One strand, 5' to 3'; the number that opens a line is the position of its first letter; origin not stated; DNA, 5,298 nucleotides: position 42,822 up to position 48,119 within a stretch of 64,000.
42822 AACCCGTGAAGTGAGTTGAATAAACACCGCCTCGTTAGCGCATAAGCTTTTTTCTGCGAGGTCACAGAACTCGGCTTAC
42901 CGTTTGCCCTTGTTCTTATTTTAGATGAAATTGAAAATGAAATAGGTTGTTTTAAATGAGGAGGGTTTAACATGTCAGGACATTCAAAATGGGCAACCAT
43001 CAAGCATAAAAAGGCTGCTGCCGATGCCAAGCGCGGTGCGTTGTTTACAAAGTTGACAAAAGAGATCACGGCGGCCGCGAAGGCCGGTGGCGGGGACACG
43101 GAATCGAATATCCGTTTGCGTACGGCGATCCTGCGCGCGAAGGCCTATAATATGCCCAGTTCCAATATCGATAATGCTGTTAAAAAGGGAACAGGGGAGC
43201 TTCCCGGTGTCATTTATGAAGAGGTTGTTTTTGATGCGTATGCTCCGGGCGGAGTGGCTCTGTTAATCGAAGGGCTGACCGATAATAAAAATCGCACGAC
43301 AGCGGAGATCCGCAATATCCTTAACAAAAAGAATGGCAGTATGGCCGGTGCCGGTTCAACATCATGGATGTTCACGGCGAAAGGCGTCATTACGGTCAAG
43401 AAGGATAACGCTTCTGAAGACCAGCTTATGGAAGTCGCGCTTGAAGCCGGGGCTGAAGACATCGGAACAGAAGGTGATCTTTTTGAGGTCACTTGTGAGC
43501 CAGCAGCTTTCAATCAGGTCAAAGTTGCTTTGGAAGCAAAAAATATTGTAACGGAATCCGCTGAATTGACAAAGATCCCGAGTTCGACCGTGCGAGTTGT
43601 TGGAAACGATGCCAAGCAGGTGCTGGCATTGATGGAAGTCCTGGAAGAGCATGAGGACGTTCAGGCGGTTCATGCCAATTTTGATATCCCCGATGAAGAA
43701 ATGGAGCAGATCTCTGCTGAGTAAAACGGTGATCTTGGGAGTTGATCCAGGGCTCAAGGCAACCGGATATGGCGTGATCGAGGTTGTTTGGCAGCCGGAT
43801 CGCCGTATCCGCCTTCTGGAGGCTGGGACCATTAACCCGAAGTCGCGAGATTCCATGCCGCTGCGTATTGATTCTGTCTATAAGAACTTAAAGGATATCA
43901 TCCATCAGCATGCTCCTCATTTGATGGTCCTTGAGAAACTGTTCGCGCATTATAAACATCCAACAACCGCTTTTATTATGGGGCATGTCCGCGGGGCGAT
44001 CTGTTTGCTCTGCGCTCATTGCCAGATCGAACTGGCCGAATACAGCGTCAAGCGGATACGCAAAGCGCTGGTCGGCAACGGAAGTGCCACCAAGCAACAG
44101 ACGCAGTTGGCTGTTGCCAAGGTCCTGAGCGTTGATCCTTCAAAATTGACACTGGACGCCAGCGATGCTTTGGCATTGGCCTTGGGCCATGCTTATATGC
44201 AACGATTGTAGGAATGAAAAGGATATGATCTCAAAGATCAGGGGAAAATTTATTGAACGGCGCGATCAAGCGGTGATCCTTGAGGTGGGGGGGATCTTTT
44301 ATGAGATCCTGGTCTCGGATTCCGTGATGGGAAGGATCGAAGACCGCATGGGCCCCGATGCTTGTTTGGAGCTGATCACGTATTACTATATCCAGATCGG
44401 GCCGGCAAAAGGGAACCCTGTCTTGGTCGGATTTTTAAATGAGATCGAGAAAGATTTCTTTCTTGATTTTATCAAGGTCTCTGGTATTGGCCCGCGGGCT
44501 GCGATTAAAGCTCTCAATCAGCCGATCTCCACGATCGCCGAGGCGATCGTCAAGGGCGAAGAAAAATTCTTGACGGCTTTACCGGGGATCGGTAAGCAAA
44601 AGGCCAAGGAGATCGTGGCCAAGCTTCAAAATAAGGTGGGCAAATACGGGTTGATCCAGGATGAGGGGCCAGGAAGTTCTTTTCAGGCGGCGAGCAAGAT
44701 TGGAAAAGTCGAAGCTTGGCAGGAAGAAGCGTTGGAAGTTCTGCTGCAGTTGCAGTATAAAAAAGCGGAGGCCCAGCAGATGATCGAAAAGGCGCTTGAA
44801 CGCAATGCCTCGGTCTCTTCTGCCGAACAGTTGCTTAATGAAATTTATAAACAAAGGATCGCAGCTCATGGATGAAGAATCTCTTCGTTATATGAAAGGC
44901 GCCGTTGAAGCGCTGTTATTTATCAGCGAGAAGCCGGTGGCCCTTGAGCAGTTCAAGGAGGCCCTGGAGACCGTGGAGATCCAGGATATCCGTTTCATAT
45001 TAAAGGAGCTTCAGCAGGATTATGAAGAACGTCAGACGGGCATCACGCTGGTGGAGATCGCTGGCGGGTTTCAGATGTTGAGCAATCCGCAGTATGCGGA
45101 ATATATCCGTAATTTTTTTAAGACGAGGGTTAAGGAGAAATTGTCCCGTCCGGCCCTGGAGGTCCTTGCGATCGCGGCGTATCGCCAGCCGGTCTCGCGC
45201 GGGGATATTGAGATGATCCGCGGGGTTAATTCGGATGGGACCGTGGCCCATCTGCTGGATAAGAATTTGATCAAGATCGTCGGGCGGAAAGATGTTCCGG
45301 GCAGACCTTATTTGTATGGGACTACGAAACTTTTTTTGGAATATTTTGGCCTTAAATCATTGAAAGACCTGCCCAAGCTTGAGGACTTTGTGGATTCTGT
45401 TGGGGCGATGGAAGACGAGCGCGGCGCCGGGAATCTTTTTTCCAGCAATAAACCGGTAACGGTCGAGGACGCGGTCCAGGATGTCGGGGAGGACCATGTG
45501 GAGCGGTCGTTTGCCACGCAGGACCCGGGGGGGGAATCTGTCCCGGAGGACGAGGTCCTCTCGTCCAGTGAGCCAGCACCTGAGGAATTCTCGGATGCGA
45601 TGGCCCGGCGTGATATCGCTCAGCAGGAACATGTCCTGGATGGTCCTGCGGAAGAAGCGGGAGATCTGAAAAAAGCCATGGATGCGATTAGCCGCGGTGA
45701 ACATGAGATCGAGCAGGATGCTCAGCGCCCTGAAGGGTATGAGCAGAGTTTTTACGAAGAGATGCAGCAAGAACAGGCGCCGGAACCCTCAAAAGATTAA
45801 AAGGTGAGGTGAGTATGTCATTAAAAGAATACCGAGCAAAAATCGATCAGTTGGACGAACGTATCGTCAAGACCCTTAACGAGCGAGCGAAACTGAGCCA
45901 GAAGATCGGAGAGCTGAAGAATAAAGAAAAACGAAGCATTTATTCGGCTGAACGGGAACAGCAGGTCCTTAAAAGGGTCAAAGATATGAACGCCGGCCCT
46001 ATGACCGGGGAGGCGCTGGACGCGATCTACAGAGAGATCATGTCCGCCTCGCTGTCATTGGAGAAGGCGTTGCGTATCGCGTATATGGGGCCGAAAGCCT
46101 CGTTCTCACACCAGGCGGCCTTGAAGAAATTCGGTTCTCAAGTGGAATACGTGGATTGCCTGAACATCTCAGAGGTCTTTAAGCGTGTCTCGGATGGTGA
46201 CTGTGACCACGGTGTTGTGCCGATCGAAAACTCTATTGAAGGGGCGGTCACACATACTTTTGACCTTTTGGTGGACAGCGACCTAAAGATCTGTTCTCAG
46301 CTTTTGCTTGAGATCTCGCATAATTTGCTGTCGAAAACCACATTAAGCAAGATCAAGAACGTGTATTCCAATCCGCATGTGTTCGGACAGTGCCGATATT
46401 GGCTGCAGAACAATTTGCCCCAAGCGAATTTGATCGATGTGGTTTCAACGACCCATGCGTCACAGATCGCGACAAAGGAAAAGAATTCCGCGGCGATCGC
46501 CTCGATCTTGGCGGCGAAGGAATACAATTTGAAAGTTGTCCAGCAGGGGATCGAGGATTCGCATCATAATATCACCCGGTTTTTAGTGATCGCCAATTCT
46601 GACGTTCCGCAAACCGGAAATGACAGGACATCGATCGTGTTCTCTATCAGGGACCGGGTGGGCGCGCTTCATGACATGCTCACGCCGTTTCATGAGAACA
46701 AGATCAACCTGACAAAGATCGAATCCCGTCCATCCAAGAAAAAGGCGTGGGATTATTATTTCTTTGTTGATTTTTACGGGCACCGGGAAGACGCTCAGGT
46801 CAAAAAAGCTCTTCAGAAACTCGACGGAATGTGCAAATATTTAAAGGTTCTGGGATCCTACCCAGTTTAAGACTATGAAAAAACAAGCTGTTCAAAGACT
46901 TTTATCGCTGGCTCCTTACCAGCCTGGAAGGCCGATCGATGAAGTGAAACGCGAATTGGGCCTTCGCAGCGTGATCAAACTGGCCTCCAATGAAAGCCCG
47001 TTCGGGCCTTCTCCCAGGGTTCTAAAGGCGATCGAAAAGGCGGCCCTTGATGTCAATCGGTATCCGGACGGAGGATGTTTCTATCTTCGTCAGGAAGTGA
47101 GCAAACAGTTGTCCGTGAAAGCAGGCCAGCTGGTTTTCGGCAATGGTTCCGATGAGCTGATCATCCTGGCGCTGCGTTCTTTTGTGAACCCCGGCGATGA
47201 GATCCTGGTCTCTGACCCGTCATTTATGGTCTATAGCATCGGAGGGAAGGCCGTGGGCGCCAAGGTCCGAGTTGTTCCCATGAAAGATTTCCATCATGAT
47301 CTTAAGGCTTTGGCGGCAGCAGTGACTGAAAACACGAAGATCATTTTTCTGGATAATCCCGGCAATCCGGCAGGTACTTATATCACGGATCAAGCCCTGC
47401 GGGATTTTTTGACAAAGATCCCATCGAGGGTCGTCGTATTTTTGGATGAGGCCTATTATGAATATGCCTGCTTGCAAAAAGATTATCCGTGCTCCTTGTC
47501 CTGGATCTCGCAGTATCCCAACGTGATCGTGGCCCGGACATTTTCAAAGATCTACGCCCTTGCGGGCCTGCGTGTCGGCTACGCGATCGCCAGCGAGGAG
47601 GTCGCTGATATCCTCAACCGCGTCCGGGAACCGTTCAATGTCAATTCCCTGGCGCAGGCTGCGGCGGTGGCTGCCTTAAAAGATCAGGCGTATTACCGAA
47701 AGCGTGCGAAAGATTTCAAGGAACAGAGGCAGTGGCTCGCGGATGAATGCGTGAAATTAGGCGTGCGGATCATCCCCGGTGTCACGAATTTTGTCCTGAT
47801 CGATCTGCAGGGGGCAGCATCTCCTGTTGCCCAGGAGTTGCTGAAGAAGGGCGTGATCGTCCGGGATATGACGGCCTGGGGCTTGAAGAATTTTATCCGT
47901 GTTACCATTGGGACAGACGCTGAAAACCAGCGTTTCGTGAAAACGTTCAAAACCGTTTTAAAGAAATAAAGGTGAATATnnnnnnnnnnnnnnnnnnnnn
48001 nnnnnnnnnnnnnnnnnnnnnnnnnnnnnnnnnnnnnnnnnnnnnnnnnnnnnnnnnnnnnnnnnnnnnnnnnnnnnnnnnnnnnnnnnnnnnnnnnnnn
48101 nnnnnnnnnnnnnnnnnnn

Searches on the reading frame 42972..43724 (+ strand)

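Call 27: search_protein_families(library=pfam, proteins=[window:42972-43724:+], max_evalue=0.001)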
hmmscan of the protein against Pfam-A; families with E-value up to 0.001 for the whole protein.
window:42972-43724:+ (250 aa): 2 families
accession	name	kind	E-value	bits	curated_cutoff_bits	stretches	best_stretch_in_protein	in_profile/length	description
PF01709.26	Transcrip_reg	-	4.3e-55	186.2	27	1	82-237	1-160/160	TACO1/YebC second and third domain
PF20772.2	TACO1_YebC_N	-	1.9e-31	108.8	36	1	5-76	1-73/73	TACO1/YebC protein N-terminal domain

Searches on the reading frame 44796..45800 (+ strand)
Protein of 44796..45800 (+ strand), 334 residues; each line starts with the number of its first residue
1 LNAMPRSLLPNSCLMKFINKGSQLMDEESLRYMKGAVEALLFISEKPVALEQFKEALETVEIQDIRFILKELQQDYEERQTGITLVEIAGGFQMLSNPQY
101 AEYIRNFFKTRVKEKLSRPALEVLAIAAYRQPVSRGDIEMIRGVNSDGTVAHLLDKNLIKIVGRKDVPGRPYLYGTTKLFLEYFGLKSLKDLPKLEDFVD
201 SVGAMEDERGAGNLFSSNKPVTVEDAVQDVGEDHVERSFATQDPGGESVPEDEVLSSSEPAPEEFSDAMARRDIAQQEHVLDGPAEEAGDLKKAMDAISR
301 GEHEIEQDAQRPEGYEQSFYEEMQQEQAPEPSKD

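Call 56: search_protein_families(library=pfam, proteins=[window:44796-45800:+], max_evalue=0.0001)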
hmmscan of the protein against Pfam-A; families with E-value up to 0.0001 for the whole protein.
window:44796-45800:+ (334 aa): 1 family
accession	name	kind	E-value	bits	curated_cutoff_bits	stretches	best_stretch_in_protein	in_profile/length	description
PF04079.22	SMC_ScpB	-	1.2e-57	194.5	27.4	1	36-195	2-160/160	Segregation and condensation complex subunit ScpB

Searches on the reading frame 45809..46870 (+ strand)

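Call 56: search_protein_families(library=pfam, proteins=[window:45809-46870:+], max_evalue=0.0001)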
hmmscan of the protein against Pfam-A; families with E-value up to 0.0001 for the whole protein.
window:45809-46870:+ (353 aa): 3 families
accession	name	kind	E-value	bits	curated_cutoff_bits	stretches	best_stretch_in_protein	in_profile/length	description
PF00800.23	PDT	-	5.9e-62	209.1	25.2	1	90-264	1-179/181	Prephenate dehydratase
PF01817.26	CM_2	-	7.2e-23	81.1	27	1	8-86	1-80/80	Chorismate mutase type II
PF01842.31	ACT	-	1.8e-16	60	27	1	274-339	1-65/66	ACT domain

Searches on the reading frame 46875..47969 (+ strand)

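Call 56: search_protein_families(library=pfam, proteins=[window:46875-47969:+], max_evalue=0.0001)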
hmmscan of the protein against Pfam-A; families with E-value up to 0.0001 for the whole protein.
window:46875-47969:+ (364 aa): 2 families
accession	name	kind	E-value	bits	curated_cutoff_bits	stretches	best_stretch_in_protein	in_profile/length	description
PF00155.27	Aminotran_1_2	-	9.9e-68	229.4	19.7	1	32-357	2-360/361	Aminotransferase class I and II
PF01053.26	Cys_Met_Meta_PP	-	8.1e-05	21.8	27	0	97-170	81-154/381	Cys/Met metabolism PLP-dependent enzyme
